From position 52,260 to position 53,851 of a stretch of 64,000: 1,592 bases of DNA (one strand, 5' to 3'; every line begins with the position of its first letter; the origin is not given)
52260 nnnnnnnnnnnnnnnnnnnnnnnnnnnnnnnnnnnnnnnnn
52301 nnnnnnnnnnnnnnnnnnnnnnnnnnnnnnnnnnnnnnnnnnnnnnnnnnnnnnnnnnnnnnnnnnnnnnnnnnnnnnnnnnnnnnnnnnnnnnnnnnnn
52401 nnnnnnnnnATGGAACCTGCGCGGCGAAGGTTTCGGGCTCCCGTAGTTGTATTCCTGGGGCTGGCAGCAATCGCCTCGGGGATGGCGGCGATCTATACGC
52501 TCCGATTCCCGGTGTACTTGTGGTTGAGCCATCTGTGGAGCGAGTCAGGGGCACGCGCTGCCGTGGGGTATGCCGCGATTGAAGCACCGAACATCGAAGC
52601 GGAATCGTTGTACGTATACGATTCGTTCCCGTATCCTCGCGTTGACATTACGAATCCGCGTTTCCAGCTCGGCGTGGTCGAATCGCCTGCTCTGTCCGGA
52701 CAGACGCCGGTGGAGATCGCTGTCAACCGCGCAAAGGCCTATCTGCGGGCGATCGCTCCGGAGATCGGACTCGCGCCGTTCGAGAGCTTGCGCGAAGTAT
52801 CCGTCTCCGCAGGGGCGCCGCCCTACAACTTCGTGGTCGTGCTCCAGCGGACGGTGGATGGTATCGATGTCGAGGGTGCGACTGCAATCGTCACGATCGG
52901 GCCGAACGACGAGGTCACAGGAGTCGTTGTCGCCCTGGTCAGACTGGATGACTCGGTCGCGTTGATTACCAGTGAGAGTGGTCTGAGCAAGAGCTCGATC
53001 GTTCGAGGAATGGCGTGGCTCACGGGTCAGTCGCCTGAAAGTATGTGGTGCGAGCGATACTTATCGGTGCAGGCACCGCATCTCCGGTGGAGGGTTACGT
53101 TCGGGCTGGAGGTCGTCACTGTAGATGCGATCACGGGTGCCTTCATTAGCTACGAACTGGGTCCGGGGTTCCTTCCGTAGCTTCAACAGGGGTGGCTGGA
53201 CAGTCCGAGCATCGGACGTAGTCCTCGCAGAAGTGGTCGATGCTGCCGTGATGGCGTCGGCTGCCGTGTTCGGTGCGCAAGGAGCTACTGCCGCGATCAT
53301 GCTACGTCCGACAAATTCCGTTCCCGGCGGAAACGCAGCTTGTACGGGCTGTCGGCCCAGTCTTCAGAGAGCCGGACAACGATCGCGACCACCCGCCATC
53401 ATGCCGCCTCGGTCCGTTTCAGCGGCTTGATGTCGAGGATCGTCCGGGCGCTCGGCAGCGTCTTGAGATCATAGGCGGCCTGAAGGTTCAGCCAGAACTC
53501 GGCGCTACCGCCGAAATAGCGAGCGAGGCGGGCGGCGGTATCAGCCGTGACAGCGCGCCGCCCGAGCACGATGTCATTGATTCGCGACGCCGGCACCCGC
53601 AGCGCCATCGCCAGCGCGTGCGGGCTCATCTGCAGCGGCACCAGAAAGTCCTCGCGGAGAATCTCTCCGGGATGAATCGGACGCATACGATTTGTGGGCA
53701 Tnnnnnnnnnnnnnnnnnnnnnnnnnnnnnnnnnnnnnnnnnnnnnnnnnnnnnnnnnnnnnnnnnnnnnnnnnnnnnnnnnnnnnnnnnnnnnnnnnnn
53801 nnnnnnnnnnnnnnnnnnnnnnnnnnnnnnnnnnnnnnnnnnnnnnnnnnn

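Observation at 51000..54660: Lower-GC TA-rich islet bounded by 26-bp direct repeats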

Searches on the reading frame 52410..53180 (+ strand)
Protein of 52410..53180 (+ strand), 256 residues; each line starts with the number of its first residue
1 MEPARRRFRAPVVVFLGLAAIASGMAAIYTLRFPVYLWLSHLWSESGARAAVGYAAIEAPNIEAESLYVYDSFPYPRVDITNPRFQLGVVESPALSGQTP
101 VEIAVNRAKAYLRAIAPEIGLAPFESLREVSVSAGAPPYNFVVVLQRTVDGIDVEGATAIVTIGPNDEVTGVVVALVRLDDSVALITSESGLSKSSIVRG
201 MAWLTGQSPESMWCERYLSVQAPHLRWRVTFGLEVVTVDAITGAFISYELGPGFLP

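Call 10: search_protein_families(library=pfam, max_evalue=0.1, proteins=[window:52410-53180:+])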
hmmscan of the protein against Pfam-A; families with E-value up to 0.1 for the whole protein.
window:52410-53180:+ (256 aa): 1 family
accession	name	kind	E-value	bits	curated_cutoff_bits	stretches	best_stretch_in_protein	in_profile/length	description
PF07504.19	FTP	-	6.9e-06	26.3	21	1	143-172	18-47/51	Fungalysin/Thermolysin Propeptide Motif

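Call 11: search_protein_families(library=ncbifam, max_evalue=0.1, proteins=[window:52410-53180:+])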
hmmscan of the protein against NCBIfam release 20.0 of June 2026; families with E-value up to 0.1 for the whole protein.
window:52410-53180:+ (256 aa): 0 families

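Call 12: find_encoding_contigs(protein=window:52410-53180:+, flank=10000, max_places=10)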
Protein window:52410-53180:+ (256 aa): 4 contigs read that carry it; 4 places shown.
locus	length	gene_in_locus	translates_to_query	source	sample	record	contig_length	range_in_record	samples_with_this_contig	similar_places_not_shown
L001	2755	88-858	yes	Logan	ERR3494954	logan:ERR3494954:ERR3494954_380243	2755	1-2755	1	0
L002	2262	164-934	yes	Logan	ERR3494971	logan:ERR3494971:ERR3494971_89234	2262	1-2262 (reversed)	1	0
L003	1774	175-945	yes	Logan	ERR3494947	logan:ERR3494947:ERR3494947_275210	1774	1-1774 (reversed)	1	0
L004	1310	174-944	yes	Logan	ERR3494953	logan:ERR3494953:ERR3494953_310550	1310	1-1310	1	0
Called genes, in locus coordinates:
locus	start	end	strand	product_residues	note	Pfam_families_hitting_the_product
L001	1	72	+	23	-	?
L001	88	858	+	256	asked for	PF07504:FTP (weak)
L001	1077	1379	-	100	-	PF01381:HTH_3 (weak)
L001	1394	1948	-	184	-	PF05015:HigB-like_toxin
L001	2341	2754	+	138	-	?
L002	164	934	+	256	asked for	PF07504:FTP (weak)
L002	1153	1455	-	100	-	PF01381:HTH_3 (weak)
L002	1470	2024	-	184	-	PF05015:HigB-like_toxin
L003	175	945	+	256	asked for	PF07504:FTP (weak)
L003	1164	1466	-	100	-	PF01381:HTH_3 (weak)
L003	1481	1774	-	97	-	?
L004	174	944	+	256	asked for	PF07504:FTP (weak)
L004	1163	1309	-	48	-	?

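Call 32: find_homologous_proteins(query=window:52410-53180:+, max_evalue=0.001)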
Query window:52410-53180:+ (256 aa): 2 proteins with E <= 0.001 among 3497 candidates.
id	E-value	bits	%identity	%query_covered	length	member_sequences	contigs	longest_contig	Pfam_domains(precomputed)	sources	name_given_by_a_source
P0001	7.7e-162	555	100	100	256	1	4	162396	PF07504.20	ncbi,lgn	-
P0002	1.9e-117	409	81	91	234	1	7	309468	-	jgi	jgi:hypothetical protein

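Call 33: find_encoding_contigs(protein=P0002, flank=10000, max_places=10)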
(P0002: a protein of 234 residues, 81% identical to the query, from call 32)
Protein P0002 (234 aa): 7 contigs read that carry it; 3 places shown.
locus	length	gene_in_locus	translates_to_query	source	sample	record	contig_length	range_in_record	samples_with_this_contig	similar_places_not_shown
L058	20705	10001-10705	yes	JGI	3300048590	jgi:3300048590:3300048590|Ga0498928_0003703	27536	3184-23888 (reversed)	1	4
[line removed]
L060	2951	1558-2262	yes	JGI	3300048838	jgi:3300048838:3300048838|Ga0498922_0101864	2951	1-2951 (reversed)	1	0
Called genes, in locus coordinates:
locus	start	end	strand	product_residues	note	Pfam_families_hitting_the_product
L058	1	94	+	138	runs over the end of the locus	PF00903:Glyoxalase, PF22677:Ble-like_N (weak)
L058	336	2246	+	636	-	-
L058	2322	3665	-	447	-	PF03631:Virul_fac_BrkB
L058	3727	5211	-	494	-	PF03007:WS_DGAT_cat, PF06974:WS_DGAT_C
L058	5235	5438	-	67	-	PF07311:Dodecin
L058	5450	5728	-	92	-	PF07311:Dodecin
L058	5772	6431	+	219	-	PF01596:Methyltransf_3, PF13578:Methyltransf_24, PF13649:Methyltransf_25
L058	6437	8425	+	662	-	PF04879:Molybdop_Fe4S4, PF00384:Molybdopterin, PF01568:Molydop_binding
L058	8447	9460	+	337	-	PF00296:Bac_luciferase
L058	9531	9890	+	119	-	PF04075:F420H2_quin_red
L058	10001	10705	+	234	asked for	-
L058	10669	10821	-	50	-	-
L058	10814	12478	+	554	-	PF01979:Amidohydro_1 (weak), PF07969:Amidohydro_3, PF01979:Amidohydro_1 (weak)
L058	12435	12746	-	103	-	-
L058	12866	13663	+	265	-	-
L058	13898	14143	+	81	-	PF04014:MazE_antitoxin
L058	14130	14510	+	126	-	PF01850:PIN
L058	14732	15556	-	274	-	PF01209:Ubie_methyltran (weak), PF08003:Methyltransf_9 (weak), PF13489:Methyltransf_23 (weak), PF13847:Methyltransf_31, PF08241:Methyltransf_11, PF08242:Methyltransf_12, PF13578:Methyltransf_24 (weak), PF13649:Methyltransf_25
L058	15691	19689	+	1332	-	-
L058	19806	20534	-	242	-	PF03167:UDG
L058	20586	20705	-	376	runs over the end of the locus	PF02771:Acyl-CoA_dh_N, PF02770:Acyl-CoA_dh_M, PF00441:Acyl-CoA_dh_1, PF08028:Acyl-CoA_dh_2 (faint)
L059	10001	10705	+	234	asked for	-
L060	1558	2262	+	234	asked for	-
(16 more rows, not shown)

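Call 45: search_protein_families(library=pfam, max_evalue=1, proteins=[L058:10696-10900:+, L058:10669-10821:-, L058:13898-14143:+, L058:14130-14510:+, L058:12866-13663:+])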
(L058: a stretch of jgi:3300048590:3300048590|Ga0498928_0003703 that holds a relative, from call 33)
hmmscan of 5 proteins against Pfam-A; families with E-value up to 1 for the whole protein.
L058:10696-10900:+ (68 aa): 0 families

L058:10669-10821:- (50 aa): 0 families

L058:13898-14143:+ (81 aa): 2 families
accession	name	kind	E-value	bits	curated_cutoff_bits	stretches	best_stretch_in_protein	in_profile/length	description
PF04014.23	MazE_antitoxin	-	2.1e-09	37.6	24.7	1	3-41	6-44/48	Antidote-toxin recognition MazE, bacterial antitoxin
PF15937.10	PrlF_antitoxin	-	0.022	15.4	32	1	1-41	4-44/99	prlF antitoxin for toxin YhaV_toxin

L058:14130-14510:+ (126 aa): 2 families
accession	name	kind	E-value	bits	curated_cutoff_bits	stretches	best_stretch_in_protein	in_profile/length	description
PF01850.27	PIN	-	1.7e-12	48.5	23.6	1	4-122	3-119/120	PIN domain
PF03990.20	DUF348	-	0.037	14.2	24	1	58-82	16-40/41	G5-linked-Ubiquitin-like domain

L058:12866-13663:+ (265 aa): 0 families

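Call 50: find_encoding_contigs(protein=P0004, flank=10000, max_places=10)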
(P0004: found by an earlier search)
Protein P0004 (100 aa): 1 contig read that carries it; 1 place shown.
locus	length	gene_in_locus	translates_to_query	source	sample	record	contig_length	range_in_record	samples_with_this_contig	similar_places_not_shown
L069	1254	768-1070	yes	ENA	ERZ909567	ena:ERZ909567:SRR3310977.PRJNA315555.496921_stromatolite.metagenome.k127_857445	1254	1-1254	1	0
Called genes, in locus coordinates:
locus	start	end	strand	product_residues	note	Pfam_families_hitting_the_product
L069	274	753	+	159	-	PF05015:HigB-like_toxin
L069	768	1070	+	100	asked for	PF01381:HTH_3 (weak)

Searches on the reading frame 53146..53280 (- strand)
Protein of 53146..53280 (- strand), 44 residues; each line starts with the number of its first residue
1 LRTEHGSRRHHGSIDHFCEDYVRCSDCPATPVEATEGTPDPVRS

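Call 45: search_protein_families(library=pfam, max_evalue=1, proteins=[window:53146-53280:-])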
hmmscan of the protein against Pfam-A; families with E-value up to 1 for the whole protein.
window:53146-53280:- (44 aa): 1 family
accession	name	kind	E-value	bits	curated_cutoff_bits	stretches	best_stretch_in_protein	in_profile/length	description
PF01873.23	eIF-5_eIF-2B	-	0.024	15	27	1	4-29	70-95/117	Domain found in IF2B/IF5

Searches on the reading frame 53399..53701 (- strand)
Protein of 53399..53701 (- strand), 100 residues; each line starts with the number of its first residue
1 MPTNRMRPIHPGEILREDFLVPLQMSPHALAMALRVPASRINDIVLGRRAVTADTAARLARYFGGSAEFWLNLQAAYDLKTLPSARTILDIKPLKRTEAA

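Call 10: search_protein_families(library=pfam, max_evalue=0.1, proteins=[window:53399-53701:-])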
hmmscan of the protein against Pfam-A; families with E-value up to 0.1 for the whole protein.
window:53399-53701:- (100 aa): 2 families
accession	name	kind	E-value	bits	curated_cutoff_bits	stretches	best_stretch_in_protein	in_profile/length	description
PF01381.28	HTH_3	-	1.9e-06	28.3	23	1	23-69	8-54/55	Helix-turn-helix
PF13560.12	HTH_31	-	6.6e-05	23.6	27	1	25-66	15-57/64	Helix-turn-helix domain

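Call 11: search_protein_families(library=ncbifam, max_evalue=0.1, proteins=[window:53399-53701:-])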
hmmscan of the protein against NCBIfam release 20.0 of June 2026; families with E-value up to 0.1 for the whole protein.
window:53399-53701:- (100 aa): 2 families
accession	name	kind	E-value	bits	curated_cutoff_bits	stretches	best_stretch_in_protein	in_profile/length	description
TIGR02607.1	antidote_HigA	equivalog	6e-32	109.3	47.7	1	6-81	2-77/81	HigA family addiction module antitoxin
NF038139.1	Reg_Aceta_RamB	equivalog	0.049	12.3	700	1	24-71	15-62/465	acetate metabolism transcriptional regulator RamB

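Call 13: find_encoding_contigs(protein=window:53399-53701:-, flank=10000, max_places=10)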
Protein window:53399-53701:- (100 aa): 7 contigs read that carry it; 7 places shown.
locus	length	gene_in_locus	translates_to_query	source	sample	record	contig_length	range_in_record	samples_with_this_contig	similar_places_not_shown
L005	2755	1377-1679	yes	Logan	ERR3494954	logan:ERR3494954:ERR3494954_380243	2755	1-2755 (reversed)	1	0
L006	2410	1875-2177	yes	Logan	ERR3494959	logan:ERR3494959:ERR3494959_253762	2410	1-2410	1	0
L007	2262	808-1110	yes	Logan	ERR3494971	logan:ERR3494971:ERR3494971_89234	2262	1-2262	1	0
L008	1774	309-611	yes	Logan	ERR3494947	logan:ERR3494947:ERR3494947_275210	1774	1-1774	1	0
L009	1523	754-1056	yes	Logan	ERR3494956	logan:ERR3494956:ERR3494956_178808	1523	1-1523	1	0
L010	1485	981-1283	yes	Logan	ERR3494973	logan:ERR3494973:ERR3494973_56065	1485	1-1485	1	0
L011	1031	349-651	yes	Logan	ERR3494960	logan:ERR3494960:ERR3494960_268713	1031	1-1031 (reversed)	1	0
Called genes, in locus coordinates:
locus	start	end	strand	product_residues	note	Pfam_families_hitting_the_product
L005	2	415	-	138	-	?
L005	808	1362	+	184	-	PF05015:HigB-like_toxin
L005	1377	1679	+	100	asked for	PF01381:HTH_3 (weak)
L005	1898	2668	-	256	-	PF07504:FTP (weak)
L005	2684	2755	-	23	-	?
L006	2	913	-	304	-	?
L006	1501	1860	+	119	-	PF05015:HigB-like_toxin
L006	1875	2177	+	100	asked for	PF01381:HTH_3 (weak)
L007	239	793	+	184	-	PF05015:HigB-like_toxin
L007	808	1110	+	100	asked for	PF01381:HTH_3 (weak)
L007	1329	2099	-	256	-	PF07504:FTP (weak)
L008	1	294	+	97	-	?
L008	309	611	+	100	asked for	PF01381:HTH_3 (weak)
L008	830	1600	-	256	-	PF07504:FTP (weak)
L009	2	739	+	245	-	?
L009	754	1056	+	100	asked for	PF01381:HTH_3 (weak)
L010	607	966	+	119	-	PF05015:HigB-like_toxin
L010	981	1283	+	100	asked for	PF01381:HTH_3 (weak)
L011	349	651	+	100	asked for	PF01381:HTH_3 (weak)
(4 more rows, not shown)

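Call 54: find_homologous_proteins(query=window:53399-53701:-, max_evalue=1e-20)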
Query window:53399-53701:- (100 aa): 7164 proteins with E <= 1e-20 among 8000 candidates; the best 120 are listed.
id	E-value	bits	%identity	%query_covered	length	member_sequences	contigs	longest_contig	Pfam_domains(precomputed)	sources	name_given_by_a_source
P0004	1.1e-57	210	99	100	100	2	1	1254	PF01381.29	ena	-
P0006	6.3e-47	176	85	99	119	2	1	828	-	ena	-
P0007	1.6e-44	168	82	97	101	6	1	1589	PF01381.29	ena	-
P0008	3.4e-44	167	80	100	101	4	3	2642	PF01381.29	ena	-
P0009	7.5e-44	166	77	100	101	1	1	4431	PF01381.29,PF13560.13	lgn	-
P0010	7.5e-43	162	81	97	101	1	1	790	PF01381.29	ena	-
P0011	8.0e-43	162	82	95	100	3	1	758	PF01381.29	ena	-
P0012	1.1e-42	162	83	93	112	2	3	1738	PF01381.29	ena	-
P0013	1.1e-41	159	80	95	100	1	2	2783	PF01381.29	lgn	-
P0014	6.3e-41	156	73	99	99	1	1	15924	PF01381.29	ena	-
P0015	1.5e-40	155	72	99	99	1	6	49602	PF01381.29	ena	-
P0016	2.2e-40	155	72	99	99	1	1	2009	PF01381.29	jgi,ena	-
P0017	4.7e-40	154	74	99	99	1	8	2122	-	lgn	-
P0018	6.0e-40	153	71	99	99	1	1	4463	PF01381.29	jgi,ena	-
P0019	6.6e-40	153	73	99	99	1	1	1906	PF01381.29,PF13560.13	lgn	-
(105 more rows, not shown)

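Call 80: find_encoding_contigs(protein=P0009, flank=5000, max_places=4)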
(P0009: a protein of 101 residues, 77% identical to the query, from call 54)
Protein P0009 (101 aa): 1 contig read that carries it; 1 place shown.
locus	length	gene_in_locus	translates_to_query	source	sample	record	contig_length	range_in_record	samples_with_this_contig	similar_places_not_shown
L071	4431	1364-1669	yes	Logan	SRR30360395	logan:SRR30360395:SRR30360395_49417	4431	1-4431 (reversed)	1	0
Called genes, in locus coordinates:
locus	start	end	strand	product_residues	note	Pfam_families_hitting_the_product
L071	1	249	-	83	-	?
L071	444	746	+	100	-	PF13173:AAA_14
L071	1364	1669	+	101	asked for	PF13560:HTH_31 (weak), PF01381:HTH_3 (weak)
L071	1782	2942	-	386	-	PF12704:MacB_PCD, PF02687:FtsX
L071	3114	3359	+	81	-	-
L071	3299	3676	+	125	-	PF02452:PemK_toxin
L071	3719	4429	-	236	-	?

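Call 81: find_encoding_contigs(protein=P0008, flank=5000, max_places=4)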
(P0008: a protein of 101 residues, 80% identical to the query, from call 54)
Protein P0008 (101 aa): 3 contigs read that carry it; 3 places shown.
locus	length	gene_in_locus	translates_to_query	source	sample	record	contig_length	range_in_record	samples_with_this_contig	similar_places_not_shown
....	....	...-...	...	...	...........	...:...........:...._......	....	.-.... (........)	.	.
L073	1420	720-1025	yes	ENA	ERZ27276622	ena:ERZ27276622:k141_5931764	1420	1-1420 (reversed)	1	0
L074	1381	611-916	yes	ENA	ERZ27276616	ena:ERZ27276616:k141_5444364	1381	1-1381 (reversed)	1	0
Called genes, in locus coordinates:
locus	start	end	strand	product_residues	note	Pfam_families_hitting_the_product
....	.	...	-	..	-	?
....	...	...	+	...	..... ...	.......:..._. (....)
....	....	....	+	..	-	-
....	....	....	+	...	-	-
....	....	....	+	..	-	?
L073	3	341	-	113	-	?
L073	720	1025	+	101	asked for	PF01381:HTH_3 (weak)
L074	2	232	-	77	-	?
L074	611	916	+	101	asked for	PF01381:HTH_3 (weak)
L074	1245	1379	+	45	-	?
